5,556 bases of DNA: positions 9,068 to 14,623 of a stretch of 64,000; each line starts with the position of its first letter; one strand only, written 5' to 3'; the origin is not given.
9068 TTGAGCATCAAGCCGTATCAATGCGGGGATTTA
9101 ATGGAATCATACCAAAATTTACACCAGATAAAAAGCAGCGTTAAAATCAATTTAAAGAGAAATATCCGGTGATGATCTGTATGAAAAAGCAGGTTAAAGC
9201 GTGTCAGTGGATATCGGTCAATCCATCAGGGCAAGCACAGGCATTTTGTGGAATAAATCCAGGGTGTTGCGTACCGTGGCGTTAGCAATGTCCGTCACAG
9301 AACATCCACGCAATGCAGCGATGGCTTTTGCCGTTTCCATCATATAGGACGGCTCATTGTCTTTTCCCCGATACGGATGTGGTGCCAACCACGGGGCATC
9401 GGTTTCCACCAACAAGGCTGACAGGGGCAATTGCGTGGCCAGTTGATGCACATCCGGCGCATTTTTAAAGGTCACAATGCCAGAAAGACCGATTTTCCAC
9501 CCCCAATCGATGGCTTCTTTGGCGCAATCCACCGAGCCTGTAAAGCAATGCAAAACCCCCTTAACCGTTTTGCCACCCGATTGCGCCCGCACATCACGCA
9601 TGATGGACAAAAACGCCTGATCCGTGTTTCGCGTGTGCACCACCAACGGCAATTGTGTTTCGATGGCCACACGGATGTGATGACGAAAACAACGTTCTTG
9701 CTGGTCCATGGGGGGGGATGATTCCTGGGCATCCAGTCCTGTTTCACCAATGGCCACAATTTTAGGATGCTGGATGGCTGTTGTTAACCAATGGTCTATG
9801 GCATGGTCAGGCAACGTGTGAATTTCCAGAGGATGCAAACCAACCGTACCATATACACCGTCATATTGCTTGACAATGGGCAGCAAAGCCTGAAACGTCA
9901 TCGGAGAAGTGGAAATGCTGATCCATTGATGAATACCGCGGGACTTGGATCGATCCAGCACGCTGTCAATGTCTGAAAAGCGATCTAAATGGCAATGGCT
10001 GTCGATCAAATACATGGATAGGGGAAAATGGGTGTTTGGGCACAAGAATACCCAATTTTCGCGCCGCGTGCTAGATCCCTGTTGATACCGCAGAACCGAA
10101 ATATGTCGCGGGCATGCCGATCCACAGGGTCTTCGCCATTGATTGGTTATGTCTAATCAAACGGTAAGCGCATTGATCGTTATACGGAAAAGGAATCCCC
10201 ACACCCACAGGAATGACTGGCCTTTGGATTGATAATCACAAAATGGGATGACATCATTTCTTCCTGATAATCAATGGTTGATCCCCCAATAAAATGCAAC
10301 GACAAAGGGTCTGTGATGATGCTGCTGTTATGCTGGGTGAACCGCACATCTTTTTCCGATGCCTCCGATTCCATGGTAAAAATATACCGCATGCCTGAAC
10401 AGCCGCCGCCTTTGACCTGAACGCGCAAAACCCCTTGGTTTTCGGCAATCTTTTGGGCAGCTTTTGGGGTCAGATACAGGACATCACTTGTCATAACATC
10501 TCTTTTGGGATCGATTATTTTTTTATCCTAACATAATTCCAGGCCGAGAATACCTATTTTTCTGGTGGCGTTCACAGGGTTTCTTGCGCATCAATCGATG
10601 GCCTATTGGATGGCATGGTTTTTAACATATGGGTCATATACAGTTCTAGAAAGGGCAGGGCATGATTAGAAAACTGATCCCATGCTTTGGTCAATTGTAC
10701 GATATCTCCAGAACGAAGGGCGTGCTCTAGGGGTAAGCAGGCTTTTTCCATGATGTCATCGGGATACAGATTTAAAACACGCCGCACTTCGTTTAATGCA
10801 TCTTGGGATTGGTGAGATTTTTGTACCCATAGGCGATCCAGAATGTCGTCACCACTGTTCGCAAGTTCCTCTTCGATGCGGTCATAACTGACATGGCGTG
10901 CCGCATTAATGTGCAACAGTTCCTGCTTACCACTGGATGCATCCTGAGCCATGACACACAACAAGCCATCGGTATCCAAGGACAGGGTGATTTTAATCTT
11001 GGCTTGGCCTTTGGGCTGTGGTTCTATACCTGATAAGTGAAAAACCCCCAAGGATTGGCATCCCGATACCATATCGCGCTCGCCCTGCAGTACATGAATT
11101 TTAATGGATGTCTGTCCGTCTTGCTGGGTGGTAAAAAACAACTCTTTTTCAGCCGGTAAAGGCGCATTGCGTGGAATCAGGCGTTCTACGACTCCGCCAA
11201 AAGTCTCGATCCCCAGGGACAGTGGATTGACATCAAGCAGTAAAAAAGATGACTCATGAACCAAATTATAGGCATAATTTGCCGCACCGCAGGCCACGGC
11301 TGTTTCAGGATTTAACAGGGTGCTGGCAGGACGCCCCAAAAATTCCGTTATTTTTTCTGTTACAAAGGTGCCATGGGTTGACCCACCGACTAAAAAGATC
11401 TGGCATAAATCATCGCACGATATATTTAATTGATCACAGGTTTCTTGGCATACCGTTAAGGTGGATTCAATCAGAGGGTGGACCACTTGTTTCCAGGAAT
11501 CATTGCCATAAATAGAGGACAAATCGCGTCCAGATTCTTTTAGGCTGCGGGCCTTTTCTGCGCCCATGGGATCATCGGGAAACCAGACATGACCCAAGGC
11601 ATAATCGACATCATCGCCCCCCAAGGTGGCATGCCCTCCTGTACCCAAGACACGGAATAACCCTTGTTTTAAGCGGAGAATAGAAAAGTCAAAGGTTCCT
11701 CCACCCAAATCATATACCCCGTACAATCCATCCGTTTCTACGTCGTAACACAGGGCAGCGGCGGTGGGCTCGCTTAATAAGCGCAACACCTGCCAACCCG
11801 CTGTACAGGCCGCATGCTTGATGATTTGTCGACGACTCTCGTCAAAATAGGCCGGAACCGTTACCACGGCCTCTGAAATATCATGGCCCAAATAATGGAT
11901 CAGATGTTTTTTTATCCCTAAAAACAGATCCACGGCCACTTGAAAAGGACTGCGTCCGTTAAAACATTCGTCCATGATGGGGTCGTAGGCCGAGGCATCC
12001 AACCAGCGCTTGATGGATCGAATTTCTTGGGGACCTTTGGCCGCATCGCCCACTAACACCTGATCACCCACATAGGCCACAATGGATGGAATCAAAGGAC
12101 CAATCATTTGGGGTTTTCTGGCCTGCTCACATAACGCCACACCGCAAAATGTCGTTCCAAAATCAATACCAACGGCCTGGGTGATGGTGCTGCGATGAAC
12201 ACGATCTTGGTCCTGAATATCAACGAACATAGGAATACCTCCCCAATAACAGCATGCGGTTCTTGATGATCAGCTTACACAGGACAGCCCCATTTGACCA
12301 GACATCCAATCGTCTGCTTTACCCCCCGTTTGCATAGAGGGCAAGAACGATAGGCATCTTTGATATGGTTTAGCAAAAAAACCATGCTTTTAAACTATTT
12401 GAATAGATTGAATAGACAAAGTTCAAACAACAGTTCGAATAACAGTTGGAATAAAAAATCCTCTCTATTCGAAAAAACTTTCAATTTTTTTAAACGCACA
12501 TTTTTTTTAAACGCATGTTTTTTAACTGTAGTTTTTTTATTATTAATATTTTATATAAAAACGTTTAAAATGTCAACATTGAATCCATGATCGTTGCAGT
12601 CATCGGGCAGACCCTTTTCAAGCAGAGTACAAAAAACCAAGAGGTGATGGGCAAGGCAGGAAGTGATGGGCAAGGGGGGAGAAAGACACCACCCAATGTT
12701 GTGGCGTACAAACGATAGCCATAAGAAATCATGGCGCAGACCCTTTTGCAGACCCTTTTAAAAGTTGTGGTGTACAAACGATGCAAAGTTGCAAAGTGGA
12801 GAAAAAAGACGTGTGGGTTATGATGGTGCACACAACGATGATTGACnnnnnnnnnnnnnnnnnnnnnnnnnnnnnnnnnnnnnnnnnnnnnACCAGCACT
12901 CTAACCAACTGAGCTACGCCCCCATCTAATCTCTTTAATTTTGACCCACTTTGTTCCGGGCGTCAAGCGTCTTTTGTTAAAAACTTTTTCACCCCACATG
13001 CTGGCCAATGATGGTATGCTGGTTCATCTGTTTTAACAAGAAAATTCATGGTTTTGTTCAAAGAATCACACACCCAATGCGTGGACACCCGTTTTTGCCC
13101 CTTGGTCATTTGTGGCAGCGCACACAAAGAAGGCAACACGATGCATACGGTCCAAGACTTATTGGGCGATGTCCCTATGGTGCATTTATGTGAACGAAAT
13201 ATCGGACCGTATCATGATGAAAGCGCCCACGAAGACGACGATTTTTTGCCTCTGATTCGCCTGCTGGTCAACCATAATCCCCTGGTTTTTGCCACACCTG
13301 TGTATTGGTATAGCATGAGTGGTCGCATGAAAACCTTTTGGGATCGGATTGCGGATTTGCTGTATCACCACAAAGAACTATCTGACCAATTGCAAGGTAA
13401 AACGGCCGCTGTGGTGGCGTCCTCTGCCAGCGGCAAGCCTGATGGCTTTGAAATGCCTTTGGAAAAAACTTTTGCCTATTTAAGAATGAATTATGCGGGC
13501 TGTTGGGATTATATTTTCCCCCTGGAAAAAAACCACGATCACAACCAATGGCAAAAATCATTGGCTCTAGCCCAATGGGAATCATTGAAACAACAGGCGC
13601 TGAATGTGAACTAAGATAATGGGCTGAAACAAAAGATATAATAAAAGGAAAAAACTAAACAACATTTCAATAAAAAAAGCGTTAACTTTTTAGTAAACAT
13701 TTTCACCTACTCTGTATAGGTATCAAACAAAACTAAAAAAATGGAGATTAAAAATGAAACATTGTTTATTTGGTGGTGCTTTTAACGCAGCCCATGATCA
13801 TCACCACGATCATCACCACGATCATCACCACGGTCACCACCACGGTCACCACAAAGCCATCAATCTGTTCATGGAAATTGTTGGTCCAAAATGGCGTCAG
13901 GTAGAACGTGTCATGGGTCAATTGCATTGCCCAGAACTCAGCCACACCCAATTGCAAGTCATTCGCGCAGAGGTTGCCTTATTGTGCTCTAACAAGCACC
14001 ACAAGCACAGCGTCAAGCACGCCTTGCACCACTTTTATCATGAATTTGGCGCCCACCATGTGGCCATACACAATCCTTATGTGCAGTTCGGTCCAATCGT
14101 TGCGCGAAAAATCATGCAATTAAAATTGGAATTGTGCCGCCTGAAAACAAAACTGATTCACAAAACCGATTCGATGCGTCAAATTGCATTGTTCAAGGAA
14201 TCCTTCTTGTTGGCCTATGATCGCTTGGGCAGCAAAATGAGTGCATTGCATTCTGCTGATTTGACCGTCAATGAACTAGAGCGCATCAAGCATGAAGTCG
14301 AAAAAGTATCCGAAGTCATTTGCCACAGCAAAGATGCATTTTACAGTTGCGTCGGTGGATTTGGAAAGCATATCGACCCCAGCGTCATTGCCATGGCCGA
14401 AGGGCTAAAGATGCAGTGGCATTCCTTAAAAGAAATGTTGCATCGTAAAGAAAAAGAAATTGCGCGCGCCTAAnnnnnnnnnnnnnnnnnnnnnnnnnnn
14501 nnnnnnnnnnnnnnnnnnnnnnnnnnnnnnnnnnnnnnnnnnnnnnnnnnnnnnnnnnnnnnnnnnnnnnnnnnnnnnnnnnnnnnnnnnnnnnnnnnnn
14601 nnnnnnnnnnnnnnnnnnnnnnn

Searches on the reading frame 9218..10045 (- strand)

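Call 10: search_protein_families(library=pfam, proteins=[window:9218-10045:-])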
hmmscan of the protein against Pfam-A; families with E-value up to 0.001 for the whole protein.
window:9218-10045:- (275 aa): 1 family
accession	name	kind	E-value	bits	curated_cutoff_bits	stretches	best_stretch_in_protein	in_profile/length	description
PF01026.27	TatD_DNase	-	1.8e-75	254.1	27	1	14-266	1-253/253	TatD related DNase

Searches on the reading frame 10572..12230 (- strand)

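Call 10: search_protein_families(library=pfam, proteins=[window:10572-12230:-])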
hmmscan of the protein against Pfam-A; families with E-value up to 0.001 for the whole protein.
window:10572-12230:- (552 aa): 2 families
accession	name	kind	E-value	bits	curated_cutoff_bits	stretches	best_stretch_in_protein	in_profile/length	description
PF00012.26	HSP70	-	9.5e-96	321.8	20.6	2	229-462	281-510/599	Hsp70 protein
PF06723.19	MreB_Mbl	-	2.5e-05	23.7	27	1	117-188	92-165/327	MreB/Mbl protein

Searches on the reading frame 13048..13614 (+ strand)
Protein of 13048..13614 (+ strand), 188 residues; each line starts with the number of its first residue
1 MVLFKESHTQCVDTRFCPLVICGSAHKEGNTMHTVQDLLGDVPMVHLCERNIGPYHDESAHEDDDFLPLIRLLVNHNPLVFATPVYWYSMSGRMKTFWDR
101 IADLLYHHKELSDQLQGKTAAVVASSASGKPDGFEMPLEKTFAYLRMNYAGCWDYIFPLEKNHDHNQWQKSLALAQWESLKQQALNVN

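Call 10: search_protein_families(library=pfam, proteins=[window:13048-13614:+])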
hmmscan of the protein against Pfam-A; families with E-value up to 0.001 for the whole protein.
window:13048-13614:+ (188 aa): 2 families
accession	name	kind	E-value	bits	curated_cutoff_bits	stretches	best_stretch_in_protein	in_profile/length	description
PF03358.20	FMN_red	-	1.7e-15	57.4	24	1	19-150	4-140/152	NADPH-dependent FMN reductase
PF02525.22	Flavodoxin_2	-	3.3e-12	47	27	1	33-150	36-170/198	Flavodoxin-like fold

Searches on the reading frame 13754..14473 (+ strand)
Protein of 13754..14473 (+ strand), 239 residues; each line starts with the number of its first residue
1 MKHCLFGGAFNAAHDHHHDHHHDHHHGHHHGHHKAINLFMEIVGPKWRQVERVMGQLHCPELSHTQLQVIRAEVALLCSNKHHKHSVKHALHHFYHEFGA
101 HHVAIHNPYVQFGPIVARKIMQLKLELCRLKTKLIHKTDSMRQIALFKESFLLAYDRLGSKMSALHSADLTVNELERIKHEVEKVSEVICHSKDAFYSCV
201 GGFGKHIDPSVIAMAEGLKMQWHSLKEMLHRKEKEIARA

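Call 10: search_protein_families(library=pfam, proteins=[window:13754-14473:+])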
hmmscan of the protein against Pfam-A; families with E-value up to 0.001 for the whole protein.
window:13754-14473:+ (239 aa): 0 families

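Call 14: find_encoding_contigs(protein=window:13754-14473:+, flank=10000, max_places=6)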
Protein window:13754-14473:+ (239 aa): 1 contig read that carries it; 1 place shown.
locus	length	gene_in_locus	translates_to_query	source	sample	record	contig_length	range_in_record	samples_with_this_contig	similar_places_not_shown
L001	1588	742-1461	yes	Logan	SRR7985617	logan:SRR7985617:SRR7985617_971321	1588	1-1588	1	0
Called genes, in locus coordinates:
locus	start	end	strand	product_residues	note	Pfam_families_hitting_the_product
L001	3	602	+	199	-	?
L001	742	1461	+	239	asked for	-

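Call 46: search_protein_families(library=pfam, max_evalue=1, proteins=[window:13754-14473:+])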
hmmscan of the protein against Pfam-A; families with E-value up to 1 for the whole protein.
window:13754-14473:+ (239 aa): 0 families

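Call 47: search_protein_families(library=ncbifam, max_evalue=1, proteins=[window:13754-14473:+])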
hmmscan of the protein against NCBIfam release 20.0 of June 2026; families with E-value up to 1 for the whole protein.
window:13754-14473:+ (239 aa): 0 families
